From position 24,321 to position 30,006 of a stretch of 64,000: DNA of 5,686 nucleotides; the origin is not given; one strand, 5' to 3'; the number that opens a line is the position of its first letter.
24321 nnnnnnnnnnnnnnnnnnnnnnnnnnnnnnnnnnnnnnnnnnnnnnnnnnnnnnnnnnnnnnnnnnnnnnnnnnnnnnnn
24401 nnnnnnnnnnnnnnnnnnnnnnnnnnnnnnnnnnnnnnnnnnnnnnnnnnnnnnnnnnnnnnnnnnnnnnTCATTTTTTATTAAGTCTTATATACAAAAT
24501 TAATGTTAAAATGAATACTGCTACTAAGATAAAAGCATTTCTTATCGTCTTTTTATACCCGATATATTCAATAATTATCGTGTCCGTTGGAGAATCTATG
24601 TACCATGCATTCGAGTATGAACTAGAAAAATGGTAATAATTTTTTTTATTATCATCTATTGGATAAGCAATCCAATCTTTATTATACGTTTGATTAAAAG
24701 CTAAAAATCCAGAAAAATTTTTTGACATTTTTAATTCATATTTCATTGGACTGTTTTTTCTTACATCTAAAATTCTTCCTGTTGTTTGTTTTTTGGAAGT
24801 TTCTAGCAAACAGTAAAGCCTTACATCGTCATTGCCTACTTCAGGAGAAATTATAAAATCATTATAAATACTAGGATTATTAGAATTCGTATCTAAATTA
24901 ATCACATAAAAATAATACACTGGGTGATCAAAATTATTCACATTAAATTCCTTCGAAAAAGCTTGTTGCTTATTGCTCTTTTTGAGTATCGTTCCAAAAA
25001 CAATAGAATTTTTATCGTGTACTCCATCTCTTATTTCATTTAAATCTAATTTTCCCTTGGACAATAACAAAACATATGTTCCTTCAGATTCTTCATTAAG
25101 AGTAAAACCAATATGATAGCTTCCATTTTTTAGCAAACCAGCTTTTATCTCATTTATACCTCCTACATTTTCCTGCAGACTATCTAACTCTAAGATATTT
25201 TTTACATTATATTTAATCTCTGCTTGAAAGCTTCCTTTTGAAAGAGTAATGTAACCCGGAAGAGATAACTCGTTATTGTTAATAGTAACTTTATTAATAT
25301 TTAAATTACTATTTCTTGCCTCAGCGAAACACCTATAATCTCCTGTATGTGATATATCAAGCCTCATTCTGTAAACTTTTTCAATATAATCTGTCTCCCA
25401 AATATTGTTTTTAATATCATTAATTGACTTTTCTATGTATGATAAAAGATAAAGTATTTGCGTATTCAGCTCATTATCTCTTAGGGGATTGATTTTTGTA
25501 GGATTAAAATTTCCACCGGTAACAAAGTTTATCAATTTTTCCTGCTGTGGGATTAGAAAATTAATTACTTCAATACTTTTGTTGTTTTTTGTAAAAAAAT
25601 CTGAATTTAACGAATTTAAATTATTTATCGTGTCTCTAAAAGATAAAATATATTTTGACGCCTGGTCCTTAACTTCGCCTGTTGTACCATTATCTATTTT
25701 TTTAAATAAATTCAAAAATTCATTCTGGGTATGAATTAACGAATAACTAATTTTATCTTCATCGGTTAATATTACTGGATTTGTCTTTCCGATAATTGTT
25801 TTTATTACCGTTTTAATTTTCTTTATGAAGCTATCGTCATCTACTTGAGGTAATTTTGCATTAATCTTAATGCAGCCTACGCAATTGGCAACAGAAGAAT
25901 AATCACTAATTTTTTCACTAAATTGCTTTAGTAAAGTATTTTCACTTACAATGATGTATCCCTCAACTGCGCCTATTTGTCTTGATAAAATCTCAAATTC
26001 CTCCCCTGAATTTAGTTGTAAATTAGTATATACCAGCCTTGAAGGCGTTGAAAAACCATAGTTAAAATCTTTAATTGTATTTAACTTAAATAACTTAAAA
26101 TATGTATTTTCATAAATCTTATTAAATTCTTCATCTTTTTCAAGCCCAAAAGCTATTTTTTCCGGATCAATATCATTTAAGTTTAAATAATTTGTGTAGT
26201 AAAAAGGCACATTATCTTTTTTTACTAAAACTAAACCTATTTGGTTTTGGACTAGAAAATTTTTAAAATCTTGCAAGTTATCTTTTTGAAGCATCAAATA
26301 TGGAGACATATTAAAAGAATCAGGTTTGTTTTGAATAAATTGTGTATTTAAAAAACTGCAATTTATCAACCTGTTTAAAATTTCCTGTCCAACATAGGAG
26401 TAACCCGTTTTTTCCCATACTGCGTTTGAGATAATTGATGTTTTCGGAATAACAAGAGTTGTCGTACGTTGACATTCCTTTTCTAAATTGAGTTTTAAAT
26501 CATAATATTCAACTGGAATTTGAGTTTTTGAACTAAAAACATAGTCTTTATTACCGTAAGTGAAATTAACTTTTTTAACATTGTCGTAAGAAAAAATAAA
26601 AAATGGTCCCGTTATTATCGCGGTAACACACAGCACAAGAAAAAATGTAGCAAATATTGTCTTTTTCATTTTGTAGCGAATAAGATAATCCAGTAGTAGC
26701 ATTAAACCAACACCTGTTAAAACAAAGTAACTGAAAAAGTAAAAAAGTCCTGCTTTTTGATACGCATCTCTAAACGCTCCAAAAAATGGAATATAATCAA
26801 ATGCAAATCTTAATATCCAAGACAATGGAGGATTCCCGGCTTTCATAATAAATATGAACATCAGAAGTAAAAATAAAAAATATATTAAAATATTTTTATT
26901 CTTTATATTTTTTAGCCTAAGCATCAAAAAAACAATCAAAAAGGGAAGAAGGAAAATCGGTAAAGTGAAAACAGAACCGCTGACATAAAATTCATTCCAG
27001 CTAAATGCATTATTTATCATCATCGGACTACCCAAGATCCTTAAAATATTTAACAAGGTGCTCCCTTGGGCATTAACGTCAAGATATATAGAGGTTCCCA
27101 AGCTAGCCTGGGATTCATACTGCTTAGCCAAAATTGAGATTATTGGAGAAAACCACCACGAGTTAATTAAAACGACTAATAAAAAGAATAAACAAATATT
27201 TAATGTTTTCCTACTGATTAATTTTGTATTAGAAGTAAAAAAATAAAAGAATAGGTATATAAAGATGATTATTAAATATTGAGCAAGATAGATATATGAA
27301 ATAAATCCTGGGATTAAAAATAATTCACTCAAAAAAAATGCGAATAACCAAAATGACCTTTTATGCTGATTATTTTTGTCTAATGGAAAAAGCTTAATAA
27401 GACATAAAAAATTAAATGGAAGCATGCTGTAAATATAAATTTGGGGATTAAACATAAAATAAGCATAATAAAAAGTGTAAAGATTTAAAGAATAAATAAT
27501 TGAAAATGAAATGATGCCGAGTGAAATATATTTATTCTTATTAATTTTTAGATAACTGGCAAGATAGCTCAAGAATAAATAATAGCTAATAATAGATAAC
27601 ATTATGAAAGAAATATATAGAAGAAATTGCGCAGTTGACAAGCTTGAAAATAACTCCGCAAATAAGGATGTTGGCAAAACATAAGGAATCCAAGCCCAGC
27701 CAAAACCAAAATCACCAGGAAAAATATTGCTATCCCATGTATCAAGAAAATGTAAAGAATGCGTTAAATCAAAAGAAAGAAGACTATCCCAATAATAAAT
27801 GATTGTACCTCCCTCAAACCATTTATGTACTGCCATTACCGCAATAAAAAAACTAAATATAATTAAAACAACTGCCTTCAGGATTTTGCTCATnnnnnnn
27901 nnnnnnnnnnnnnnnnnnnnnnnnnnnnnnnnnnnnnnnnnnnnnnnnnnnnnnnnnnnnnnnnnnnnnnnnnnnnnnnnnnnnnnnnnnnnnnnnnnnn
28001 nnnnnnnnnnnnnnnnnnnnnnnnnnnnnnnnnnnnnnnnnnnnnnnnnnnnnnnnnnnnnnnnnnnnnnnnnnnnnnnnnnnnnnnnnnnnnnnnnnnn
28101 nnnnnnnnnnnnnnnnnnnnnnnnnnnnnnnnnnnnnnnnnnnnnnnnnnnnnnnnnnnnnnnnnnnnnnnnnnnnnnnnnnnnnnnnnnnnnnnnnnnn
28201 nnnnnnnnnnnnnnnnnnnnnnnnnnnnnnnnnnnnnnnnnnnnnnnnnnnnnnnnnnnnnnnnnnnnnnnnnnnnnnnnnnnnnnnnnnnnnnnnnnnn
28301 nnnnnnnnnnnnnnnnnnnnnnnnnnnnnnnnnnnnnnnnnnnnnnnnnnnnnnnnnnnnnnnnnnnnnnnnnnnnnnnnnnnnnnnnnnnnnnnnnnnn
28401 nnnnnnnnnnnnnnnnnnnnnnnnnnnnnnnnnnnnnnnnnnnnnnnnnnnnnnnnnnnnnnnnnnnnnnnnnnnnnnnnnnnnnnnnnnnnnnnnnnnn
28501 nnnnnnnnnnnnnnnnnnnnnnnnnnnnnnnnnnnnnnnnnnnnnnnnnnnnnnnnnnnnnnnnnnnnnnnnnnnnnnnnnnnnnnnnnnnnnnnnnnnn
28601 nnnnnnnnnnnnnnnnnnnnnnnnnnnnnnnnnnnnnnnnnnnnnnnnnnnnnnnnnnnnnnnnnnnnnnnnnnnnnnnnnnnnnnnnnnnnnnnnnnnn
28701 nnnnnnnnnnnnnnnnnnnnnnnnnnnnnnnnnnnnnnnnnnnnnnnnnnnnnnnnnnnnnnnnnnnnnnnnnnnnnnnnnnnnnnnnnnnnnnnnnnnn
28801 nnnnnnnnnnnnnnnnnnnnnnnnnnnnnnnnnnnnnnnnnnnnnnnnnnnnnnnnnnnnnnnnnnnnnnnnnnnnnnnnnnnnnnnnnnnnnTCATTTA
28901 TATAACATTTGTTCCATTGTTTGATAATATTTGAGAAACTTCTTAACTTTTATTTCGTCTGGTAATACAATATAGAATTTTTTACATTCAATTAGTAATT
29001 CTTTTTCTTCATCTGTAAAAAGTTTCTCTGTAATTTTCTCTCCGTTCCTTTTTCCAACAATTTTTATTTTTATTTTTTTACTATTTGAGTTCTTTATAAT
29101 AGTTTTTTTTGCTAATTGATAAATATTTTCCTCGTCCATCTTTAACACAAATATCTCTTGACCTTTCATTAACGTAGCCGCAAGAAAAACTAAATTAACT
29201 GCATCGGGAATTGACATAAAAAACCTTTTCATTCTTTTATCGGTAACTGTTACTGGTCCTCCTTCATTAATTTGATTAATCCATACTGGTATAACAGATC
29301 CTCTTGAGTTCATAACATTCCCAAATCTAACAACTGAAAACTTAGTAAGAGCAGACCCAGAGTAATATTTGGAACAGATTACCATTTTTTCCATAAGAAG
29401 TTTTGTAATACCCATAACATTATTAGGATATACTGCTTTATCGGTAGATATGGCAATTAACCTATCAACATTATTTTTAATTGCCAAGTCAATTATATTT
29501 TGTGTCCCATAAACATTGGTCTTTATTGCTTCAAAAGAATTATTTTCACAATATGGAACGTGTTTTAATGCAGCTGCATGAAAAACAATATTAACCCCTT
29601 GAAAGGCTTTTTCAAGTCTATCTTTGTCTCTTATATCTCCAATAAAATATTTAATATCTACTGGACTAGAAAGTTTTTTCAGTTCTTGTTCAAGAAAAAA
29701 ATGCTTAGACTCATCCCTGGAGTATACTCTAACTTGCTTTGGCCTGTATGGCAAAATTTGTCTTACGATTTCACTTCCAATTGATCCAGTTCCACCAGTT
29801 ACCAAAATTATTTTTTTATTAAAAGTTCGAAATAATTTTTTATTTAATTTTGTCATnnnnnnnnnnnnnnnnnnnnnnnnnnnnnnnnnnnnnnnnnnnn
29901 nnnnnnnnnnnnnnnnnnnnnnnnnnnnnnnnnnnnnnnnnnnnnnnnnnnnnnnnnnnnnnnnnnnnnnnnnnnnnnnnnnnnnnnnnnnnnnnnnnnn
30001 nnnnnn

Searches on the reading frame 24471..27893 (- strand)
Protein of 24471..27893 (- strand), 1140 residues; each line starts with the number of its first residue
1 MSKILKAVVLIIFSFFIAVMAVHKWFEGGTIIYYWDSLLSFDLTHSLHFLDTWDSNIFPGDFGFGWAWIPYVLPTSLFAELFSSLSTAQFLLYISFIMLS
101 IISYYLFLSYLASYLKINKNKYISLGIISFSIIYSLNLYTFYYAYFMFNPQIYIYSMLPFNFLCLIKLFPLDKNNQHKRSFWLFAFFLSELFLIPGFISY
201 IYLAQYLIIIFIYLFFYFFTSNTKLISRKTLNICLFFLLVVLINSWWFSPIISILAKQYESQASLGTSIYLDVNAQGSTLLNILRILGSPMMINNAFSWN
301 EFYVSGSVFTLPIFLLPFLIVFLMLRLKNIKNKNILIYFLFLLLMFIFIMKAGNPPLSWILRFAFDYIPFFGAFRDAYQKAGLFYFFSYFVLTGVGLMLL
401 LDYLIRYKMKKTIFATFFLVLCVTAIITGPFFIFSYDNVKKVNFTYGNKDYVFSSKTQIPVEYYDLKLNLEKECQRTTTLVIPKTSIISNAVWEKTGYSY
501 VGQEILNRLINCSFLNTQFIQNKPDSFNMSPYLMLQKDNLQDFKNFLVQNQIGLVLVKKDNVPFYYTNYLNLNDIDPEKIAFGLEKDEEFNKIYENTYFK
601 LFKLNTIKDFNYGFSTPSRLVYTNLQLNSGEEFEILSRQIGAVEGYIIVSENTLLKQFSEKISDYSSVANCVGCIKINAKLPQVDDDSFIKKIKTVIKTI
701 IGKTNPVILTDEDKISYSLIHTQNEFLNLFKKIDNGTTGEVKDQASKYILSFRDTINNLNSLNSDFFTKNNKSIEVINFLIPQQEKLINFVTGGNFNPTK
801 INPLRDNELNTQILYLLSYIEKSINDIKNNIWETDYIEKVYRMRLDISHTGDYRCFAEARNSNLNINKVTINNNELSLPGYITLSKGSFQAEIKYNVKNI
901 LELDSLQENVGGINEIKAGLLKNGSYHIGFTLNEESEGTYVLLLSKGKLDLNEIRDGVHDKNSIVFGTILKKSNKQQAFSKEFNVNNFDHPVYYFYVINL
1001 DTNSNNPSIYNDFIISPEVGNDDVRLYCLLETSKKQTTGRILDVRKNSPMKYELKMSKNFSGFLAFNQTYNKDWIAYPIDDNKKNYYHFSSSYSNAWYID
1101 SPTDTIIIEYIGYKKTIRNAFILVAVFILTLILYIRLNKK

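Call 44: search_protein_families(library=pfam, proteins=[window:24471-27893:-], max_evalue=1)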
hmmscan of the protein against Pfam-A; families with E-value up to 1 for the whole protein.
window:24471-27893:- (1140 aa): 1 family
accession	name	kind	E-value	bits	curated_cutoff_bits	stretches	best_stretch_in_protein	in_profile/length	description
PF06563.17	DUF1125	-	0.11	13.5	28.3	1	729-777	6-53/66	Protein of unknown function (DUF1125)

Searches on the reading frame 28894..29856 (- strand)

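Call 79: search_protein_families(library=ncbifam, proteins=[window:28894-29856:-], max_evalue=0.00001)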
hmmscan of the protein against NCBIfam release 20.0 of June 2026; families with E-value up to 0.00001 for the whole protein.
window:28894-29856:- (320 aa): 18 families
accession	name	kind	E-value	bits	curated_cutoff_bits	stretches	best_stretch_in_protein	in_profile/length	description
TIGR03589.1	PseB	equivalog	4.3e-91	305.2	407.75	1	12-305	2-287/324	UDP-N-acetylglucosamine 4,6-dehydratase (inverting)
TIGR04130.1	FnlA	equivalog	1.1e-73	248.1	730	1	12-312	2-296/337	UDP-N-acetylglucosamine 4,6-dehydratase/5-epimerase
TIGR04180.1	EDH_00030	hypoth_equivalog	2.5e-21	76.1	475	1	17-144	1-127/297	NAD-dependent 4,6-dehydratase LegB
TIGR03466.1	HpnA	hypoth_equivalog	1.8e-17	63.3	367.65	1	17-140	3-115/327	hopanoid-associated sugar epimerase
TIGR01181.1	dTDP_gluc_dehyt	equivalog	4.5e-17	62.1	365.1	1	17-146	2-132/321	dTDP-glucose 4,6-dehydratase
TIGR02622.1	CDP_4_6_dhtase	equivalog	2.1e-13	50.1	278.45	1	12-146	2-136/352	CDP-glucose 4,6-dehydratase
NF042422.1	oxyalk_red_OleD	equivalog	7.1e-13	48.6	580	1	17-142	3-114/329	2-alkyl-3-oxoalkanoate reductase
TIGR01179.1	galE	equivalog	1.1e-12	47.4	262.3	1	17-146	2-128/332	UDP-glucose 4-epimerase GalE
NF052578.1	StrlDmthSdmBMthl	equivalog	2e-12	47.5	600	1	17-145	3-120/328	sterol demethylase protein SdmB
NF042423.1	oxyalk_red_Shew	equivalog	5.1e-11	42.2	580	1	15-140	9-120/331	2-alkyl-3-oxoalkanoate reductase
NF007956.0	PRK10675.1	subfamily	8.2e-11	41.6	394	1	17-144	3-129/338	UDP-glucose 4-epimerase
TIGR02197.1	heptose_epim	equivalog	1.1e-10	41.2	274.6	1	17-267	1-269/316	ADP-glyceromanno-heptose 6-epimerase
NF041293.1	G6PDh_Azf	equivalog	3e-10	40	400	1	16-142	4-119/252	NAD-dependent glucose-6-phosphate dehydrogenase Azf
TIGR01214.1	rmlD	equivalog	9.2e-09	34.8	224.05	1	17-139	2-101/285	dTDP-4-dehydrorhamnose reductase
NF005539.0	PRK07201.1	equivalog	7.6e-08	31.5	549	1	18-127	4-114/657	SDR family oxidoreductase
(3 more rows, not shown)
